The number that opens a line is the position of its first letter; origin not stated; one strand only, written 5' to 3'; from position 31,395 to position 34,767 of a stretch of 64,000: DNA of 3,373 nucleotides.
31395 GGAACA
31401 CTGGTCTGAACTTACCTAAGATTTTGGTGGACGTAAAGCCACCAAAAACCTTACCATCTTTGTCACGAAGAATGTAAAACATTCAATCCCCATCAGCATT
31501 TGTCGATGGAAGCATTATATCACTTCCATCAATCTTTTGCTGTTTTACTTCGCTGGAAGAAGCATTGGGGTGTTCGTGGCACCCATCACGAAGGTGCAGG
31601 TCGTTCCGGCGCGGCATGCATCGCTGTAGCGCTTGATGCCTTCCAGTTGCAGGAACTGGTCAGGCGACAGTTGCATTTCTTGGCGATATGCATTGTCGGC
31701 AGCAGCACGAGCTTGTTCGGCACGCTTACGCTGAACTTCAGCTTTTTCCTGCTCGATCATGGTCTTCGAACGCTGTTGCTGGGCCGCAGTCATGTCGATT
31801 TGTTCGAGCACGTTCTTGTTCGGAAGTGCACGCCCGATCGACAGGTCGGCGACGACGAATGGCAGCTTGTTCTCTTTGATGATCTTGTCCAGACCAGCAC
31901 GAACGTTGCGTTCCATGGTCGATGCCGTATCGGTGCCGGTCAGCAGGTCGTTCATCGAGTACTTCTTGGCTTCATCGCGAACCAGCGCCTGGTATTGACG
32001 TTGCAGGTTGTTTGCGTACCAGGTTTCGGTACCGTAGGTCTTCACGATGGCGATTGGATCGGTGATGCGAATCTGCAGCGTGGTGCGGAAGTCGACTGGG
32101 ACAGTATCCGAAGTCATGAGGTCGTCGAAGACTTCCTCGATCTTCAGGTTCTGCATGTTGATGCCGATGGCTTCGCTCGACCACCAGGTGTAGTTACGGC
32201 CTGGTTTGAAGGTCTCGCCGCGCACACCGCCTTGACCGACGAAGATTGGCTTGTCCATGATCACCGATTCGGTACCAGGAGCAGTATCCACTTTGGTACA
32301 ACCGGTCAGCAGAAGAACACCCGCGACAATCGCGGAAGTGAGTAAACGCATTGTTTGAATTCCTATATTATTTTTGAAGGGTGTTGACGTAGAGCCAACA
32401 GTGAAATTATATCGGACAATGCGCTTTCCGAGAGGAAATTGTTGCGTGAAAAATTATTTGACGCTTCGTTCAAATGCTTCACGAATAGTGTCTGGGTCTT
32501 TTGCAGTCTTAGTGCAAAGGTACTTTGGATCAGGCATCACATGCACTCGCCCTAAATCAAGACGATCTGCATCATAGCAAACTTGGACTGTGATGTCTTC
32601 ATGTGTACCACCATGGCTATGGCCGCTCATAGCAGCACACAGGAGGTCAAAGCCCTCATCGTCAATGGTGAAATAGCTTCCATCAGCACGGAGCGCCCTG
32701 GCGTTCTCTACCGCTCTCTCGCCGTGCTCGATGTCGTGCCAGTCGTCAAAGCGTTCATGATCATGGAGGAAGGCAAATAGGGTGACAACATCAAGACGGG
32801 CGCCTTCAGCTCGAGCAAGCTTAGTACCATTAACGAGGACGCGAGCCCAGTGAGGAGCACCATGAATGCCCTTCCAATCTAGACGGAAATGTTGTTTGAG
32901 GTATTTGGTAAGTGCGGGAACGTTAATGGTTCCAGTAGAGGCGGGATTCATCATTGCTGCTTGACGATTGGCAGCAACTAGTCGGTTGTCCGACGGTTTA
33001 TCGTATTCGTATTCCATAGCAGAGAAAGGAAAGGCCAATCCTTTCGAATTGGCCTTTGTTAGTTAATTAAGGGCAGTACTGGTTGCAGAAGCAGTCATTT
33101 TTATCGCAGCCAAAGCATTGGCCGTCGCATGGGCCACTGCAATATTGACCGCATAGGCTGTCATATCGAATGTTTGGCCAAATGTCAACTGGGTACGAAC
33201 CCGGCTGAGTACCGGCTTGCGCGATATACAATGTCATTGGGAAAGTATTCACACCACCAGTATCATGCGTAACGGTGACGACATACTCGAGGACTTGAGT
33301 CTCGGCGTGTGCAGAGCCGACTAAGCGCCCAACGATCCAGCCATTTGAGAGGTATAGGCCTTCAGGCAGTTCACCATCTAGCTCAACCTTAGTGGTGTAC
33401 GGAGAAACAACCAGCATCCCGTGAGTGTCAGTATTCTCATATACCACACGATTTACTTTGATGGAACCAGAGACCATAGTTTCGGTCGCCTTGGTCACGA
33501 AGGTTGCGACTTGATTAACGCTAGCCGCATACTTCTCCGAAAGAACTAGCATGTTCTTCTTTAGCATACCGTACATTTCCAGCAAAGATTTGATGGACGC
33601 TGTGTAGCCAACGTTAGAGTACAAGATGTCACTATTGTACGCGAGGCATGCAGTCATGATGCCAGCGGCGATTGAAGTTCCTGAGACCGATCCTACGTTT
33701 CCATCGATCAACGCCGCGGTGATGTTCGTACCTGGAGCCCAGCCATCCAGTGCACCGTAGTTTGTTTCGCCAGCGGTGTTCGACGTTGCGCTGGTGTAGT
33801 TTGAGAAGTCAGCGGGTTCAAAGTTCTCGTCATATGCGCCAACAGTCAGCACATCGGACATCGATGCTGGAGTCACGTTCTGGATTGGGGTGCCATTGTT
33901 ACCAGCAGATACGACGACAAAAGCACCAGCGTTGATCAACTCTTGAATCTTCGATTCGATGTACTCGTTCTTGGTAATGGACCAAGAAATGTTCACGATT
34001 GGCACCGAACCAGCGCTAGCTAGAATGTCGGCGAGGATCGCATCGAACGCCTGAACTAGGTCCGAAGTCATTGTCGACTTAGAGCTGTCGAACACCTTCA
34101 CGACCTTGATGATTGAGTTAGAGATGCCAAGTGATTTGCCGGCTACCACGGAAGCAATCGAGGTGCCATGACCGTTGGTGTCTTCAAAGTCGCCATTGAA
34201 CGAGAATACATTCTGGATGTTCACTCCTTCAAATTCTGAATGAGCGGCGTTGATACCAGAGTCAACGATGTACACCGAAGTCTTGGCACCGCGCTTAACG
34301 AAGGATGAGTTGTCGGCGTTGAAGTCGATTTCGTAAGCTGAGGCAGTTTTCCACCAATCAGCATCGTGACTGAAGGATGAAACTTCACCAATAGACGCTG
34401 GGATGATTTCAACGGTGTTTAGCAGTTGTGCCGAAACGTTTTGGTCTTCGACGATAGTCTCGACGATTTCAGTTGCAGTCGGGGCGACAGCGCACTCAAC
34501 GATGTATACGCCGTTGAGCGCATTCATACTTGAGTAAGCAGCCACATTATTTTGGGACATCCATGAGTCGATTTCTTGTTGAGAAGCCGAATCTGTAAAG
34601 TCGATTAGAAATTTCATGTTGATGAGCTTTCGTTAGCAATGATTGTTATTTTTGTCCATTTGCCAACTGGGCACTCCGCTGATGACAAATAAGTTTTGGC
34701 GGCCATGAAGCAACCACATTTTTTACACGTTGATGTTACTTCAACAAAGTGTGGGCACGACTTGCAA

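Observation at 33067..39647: Tandem duplicated module of a PP-loop ATP pyrophosphatase and an S8 peptidase with a Cys-rich tail, next to vWA and CxxC proteins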

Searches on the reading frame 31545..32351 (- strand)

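Call 3: search_protein_families(library=pfam, proteins=[window:31545-32351:-], max_evalue=0.01)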
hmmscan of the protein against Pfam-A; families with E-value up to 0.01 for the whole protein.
window:31545-32351:- (268 aa): 1 family
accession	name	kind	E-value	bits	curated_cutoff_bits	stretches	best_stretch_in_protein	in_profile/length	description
PF01145.31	Band_7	-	9.4e-17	62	23.6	1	37-205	11-175/176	SPFH domain / Band 7 family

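Call 6: search_protein_families(library=phrogs, proteins=[window:31545-32351:-], max_evalue=0.001)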
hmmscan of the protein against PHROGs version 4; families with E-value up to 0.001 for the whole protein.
window:31545-32351:- (268 aa): 2 families
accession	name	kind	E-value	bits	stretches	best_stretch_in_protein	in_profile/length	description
phrog_200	-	other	2.9e-27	96.8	1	6-249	88-340/379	lipoprotein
phrog_19086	-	unknown function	0.00055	21.6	0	207-234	5-32/67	-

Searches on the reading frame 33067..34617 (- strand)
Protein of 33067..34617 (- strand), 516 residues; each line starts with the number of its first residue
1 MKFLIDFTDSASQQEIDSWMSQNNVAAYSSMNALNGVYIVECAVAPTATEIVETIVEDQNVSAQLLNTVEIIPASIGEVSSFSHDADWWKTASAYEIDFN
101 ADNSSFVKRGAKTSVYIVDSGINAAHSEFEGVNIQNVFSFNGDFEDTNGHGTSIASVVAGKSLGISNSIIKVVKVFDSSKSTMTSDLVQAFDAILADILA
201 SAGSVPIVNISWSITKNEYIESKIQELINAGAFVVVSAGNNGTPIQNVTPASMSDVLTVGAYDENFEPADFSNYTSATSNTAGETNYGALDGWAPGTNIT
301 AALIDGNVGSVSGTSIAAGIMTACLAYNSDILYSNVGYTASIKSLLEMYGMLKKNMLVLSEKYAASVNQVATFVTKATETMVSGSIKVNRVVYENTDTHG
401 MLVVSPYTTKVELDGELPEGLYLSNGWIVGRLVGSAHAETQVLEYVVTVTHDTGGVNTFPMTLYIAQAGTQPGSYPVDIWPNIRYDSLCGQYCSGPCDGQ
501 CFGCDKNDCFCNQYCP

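Call 3: search_protein_families(library=pfam, proteins=[window:33067-34617:-], max_evalue=0.01)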
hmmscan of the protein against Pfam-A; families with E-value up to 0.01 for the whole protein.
window:33067-34617:- (516 aa): 1 family
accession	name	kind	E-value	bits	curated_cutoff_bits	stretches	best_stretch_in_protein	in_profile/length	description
PF00082.27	Peptidase_S8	-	3.3e-18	66.4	21.8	1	110-327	1-252/288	Subtilase family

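Call 6: search_protein_families(library=phrogs, proteins=[window:33067-34617:-], max_evalue=0.001)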
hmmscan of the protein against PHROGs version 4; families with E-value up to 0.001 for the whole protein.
window:33067-34617:- (516 aa): 2 families
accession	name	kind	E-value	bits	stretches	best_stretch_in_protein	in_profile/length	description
phrog_3677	-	other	9e-32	110.8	1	108-326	592-805/1125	protease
phrog_3964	-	unknown function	0.00031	20.2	1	91-273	259-456/779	-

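Call 7: search_protein_families(library=ncbifam, proteins=[window:33067-34617:-], max_evalue=0.01)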
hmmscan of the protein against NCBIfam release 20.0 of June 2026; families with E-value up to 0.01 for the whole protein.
window:33067-34617:- (516 aa): 3 families
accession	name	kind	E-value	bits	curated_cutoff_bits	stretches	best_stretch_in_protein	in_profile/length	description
TIGR03921.1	T7SS_mycosin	equivalog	8.1e-16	58.1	278.75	1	108-324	10-239/353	type VII secretion-associated serine protease mycosin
NF049966.1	QH_SP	equivalog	3.6e-13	49.4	165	1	115-326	2-189/219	subtilisin-like serine protease QhpE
TIGR03895.1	protease_PatA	subfamily_domain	3.9e-11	42.4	421.05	1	150-325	1-173/606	PatA/PatG family cyanobactin maturation protease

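Call 8: search_protein_families(library=padloc, proteins=[window:33067-34617:-], max_evalue=0.01)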
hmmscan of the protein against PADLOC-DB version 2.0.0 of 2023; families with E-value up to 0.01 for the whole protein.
window:33067-34617:- (516 aa): 2 families
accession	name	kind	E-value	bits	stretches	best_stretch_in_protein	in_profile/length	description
PDLC03014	subtilase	-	5.5e-12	43.9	1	83-326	152-353/391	-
PDLC04457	PDC-M15A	-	0.0083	13.8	0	311-369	167-223/256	-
